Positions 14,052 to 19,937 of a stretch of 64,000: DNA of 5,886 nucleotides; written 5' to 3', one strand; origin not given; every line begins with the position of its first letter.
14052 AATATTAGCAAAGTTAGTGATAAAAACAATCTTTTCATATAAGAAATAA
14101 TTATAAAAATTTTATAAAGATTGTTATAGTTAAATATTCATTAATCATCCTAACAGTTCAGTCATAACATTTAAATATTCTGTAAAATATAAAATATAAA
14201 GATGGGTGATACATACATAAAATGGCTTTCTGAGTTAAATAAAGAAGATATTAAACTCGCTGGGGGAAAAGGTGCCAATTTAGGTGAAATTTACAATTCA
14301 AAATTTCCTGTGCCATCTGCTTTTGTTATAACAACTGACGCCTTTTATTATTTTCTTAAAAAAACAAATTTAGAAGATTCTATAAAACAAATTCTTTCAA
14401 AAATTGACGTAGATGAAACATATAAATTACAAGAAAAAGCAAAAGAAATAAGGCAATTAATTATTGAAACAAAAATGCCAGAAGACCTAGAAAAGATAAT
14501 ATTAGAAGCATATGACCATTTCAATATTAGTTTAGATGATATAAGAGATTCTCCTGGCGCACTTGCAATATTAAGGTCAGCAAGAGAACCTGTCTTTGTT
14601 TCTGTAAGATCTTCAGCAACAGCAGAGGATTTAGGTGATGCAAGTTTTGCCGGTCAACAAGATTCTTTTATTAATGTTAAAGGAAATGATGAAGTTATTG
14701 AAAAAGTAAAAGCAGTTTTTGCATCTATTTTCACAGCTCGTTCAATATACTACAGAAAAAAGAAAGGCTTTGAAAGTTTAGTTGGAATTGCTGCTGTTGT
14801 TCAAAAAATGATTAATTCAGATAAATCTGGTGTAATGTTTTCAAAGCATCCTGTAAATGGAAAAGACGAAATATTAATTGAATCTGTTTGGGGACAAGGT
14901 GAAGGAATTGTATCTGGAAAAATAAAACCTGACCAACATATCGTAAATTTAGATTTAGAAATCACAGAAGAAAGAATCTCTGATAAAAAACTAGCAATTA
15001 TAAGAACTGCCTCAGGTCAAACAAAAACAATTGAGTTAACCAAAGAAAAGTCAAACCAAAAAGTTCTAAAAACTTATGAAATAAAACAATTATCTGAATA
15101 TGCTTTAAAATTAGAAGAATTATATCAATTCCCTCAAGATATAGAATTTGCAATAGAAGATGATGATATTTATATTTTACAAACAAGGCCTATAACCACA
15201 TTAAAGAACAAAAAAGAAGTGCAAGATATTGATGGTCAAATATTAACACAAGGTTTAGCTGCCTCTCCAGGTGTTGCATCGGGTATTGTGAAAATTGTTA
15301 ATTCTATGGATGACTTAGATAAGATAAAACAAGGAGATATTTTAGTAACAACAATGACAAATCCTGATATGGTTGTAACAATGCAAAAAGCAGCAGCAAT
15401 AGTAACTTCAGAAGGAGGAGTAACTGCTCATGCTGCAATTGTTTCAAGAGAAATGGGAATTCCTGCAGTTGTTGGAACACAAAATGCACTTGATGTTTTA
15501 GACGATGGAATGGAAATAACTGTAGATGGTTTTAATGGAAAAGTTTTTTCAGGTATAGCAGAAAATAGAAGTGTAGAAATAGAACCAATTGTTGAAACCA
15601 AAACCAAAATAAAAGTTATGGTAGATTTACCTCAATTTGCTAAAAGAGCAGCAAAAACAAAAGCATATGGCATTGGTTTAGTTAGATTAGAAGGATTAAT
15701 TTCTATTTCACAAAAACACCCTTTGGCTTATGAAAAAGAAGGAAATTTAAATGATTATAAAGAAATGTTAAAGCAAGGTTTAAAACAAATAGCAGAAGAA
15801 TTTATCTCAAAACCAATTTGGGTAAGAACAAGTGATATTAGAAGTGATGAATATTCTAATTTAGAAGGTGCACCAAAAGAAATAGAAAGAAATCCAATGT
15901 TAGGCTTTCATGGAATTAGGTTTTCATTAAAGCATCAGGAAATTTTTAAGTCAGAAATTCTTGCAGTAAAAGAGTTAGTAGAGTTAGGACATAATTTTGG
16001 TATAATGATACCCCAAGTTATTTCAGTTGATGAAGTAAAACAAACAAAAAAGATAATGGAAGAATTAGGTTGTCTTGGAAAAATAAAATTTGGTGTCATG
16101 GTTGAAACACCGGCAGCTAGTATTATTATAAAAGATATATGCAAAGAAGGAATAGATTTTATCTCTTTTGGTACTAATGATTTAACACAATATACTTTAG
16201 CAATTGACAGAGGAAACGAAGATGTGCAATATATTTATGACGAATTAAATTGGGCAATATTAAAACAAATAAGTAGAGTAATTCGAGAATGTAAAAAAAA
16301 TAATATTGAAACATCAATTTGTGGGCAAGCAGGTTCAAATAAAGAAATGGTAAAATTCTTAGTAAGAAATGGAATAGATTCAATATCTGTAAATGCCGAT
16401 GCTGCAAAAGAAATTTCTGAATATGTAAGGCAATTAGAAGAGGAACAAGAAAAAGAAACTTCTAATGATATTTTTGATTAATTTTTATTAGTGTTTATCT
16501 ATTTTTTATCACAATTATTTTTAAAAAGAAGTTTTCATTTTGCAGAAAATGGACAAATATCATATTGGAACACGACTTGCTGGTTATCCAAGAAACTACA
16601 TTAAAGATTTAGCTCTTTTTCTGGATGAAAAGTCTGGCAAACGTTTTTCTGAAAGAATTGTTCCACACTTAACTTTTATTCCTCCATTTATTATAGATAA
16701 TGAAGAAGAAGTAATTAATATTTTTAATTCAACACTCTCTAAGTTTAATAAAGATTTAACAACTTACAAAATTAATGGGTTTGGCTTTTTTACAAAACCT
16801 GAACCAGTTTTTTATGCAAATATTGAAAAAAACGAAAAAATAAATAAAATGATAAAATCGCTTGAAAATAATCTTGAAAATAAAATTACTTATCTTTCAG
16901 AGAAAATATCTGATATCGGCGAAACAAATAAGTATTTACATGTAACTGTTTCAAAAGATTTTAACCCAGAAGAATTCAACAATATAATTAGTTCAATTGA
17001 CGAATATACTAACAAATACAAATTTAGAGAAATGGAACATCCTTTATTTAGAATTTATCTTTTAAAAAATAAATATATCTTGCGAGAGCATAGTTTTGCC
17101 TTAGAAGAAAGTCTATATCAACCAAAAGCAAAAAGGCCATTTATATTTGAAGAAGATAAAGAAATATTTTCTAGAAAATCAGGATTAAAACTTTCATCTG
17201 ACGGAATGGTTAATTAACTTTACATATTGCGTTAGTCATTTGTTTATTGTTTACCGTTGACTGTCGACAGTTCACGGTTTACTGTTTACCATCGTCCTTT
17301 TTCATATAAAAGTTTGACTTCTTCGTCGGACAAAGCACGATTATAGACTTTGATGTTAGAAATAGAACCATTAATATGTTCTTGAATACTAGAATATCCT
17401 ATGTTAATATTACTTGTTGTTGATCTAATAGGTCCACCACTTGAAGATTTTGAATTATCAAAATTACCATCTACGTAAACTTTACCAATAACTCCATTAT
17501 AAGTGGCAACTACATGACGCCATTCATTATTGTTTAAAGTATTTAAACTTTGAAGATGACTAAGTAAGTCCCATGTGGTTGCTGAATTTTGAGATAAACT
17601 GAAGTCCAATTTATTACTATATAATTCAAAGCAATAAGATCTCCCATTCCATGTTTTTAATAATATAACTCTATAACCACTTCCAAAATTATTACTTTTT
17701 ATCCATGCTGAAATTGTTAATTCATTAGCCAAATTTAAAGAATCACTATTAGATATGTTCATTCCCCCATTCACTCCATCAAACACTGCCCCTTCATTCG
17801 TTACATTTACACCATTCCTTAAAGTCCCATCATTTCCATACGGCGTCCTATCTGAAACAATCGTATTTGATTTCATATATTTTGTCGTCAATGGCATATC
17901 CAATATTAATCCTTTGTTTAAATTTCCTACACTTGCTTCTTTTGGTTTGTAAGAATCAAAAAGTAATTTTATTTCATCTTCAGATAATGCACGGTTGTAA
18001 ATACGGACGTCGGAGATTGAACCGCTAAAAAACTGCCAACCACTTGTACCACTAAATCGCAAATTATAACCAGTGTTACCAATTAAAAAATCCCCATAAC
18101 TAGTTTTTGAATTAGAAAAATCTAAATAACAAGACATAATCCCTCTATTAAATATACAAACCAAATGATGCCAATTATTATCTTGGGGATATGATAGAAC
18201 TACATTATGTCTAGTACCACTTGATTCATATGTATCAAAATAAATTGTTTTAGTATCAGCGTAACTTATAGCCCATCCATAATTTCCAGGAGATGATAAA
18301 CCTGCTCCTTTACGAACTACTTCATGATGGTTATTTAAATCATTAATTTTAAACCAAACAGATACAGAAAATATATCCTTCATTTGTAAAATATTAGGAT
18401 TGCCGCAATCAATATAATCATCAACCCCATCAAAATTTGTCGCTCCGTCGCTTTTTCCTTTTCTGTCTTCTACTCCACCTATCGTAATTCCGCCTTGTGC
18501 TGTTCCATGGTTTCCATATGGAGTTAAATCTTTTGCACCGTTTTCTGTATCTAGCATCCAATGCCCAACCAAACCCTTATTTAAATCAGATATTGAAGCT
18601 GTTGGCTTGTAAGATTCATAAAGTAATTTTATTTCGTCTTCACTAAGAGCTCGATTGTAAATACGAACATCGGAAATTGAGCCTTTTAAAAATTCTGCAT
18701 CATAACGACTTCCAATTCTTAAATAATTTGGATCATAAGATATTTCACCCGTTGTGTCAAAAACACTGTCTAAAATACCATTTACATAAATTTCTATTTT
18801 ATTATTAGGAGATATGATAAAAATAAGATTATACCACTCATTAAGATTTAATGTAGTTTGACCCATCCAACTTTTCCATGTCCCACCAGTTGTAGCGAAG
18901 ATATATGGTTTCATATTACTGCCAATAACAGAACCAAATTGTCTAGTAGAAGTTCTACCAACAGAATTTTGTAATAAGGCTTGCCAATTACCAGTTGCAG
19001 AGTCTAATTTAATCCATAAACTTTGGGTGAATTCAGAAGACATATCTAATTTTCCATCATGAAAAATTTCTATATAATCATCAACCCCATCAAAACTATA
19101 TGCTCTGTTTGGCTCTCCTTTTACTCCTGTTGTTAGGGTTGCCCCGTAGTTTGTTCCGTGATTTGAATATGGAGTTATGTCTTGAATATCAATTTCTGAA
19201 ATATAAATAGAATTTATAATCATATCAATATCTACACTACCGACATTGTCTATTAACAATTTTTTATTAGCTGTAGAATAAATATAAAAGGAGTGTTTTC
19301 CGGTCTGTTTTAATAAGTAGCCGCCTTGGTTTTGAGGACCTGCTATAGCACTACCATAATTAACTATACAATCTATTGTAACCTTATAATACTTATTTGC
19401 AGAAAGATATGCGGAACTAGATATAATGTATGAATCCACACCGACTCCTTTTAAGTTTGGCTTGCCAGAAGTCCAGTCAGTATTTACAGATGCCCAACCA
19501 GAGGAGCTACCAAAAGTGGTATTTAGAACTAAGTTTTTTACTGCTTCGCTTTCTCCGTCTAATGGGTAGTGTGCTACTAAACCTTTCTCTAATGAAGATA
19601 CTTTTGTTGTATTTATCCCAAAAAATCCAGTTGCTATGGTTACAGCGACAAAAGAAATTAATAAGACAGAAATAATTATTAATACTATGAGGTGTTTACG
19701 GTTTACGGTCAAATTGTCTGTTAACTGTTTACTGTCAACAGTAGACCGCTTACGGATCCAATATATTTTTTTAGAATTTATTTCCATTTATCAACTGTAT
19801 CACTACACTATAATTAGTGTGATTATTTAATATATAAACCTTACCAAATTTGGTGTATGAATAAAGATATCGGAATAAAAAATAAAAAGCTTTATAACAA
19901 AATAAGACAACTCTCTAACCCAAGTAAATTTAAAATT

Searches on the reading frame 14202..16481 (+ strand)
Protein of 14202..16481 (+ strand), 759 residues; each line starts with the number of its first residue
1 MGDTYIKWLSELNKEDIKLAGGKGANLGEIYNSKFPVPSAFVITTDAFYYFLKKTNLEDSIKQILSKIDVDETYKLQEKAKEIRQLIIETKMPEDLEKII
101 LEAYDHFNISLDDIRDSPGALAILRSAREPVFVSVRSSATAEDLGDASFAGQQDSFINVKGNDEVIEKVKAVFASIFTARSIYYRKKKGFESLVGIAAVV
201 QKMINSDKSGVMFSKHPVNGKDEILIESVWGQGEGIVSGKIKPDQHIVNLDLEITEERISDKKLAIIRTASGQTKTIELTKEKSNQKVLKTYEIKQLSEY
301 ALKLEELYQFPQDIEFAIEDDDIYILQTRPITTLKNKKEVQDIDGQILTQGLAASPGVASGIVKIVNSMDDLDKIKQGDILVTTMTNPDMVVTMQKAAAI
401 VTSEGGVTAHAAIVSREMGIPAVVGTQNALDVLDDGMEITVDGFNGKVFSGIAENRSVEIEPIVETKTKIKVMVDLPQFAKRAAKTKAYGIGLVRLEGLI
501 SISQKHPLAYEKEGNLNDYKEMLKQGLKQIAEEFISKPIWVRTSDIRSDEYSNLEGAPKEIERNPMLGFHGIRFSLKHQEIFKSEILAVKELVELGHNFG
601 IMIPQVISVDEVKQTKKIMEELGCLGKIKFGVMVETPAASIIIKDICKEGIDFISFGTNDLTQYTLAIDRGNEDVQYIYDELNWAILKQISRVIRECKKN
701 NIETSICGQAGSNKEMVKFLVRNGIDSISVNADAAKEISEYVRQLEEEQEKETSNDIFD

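Call 27: search_protein_families(library=pfam, proteins=[window:14202-16481:+], max_evalue=0.0001)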
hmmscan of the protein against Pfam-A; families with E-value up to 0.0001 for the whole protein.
window:14202-16481:+ (759 aa): 3 families
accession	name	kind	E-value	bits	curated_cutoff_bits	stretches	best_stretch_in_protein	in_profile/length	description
PF01326.24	PPDK_N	-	1.2e-104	350.6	27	1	18-342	2-320/328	Pyruvate phosphate dikinase, AMP/ATP-binding domain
PF02896.24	PEP-utilizers_C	-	1.5e-74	251.2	22.8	1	459-745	9-291/293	PEP-utilising enzyme, PEP-binding domain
PF00391.29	PEP-utilizers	-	4.7e-27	93.8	23.1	1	375-446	1-72/72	PEP-utilising enzyme, mobile domain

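Call 65: search_protein_families(library=ncbifam, proteins=[window:14202-16481:+], max_evalue=0.00001)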
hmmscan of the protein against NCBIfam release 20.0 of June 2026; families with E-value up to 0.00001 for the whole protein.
window:14202-16481:+ (759 aa): 27 families (the best 25 are shown)
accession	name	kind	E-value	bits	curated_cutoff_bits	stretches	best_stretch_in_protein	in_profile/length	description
NF005057.0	PRK06464.1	equivalog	2e-238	793.5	598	1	4-752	5-795/798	phosphoenolpyruvate synthase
TIGR01418.1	PEP_synth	equivalog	2.8e-233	776.7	739.75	1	5-746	1-783/784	pyruvate, water dikinase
NF004878.0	PRK06241.1-3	subfamily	8.7e-101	338.4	945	2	4-340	3-320/891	phosphoenolpyruvate synthase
NF004877.0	PRK06241.1-2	subfamily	7.4e-90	302.4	866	2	4-342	3-323/869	phosphoenolpyruvate synthase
NF041857.1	RIF_Ptrans_rph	equivalog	3e-88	297.2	999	2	5-342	2-321/864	rifamycin-inactivating phosphotransferase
NF004881.0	PRK06241.2-2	equivalog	3.8e-88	296.8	883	2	16-337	15-316/898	phosphoenolpyruvate synthase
NF052631.1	prodigiosin_PigC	equivalog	6.9e-81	272.4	1300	2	13-339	9-305/883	prodigiosin ligase PigC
NF004879.0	PRK06241.1-4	equivalog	1.1e-80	271.9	976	2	5-344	4-325/868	phosphoenolpyruvate synthase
NF052632.1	undecylprod_RedH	equivalog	1.7e-79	267.8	1350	2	8-338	5-300/880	undecylprodigiosin ligase RedH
NF004883.0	PRK06241.2-4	equivalog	4.8e-70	236.8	1063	2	20-339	32-335/928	phosphoenolpyruvate synthase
NF004880.0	PRK06241.2-1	equivalog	1.7e-64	218.2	972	2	8-243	6-218/837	phosphoenolpyruvate synthase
TIGR01417.1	PTS_I_fam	equivalog_domain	1.2e-61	208.8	341.7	1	362-755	136-549/565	phosphoenolpyruvate--protein phosphotransferase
NF000283.1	RPH_KJ151292.1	equivalog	9e-61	206.1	1700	2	17-341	17-323/865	rifamycin-inactivating phosphotransferase Rph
TIGR01828.1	pyru_phos_dikin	equivalog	1.5e-59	201.9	843.45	3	344-729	383-847/865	pyruvate, phosphate dikinase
NF008283.0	PRK11061.1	equivalog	6.7e-51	173.4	583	2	458-753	423-714/748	phosphoenolpyruvate--protein phosphotransferase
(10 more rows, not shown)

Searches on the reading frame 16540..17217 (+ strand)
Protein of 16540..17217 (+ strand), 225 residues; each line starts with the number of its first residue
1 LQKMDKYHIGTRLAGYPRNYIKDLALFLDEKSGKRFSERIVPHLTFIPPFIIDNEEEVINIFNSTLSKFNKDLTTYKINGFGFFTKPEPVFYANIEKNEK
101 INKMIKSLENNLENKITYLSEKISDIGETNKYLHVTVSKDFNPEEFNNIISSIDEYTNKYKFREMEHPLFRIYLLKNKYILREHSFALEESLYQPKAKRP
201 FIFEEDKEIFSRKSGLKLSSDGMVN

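Call 27: search_protein_families(library=pfam, proteins=[window:16540-17217:+], max_evalue=0.0001)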
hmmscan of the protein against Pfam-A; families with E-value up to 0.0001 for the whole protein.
window:16540-17217:+ (225 aa): 1 family
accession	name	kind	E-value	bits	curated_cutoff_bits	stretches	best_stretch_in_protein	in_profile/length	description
PF13563.12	2_5_RNA_ligase2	-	4.2e-09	37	27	1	32-158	16-134/152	2'-5' RNA ligase superfamily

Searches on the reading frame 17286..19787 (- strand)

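Call 27: search_protein_families(library=pfam, proteins=[window:17286-19787:-], max_evalue=0.0001)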
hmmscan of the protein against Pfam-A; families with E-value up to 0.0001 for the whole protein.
window:17286-19787:- (833 aa): 5 families
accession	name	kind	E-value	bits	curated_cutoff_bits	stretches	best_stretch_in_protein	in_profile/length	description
PF13385.13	Laminin_G_3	-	1.3e-74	249.9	27.6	3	233-387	1-151/151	Concanavalin A-like lectin/glucanases superfamily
PF02973.23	Sialidase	-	1.5e-11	44.6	26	0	324-387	112-182/189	Sialidase, N-terminal domain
PF00354.24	Pentaxin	-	1.3e-07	31.9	25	0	752-831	81-170/194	Pentaxin family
PF02210.31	Laminin_G_2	-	2.6e-07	31.6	22.9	0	717-812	20-121/126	Laminin G domain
PF22925.3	TS_C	-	6.1e-06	26.4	27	0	725-821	97-201/202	Trans-sialidase, C-terminal domain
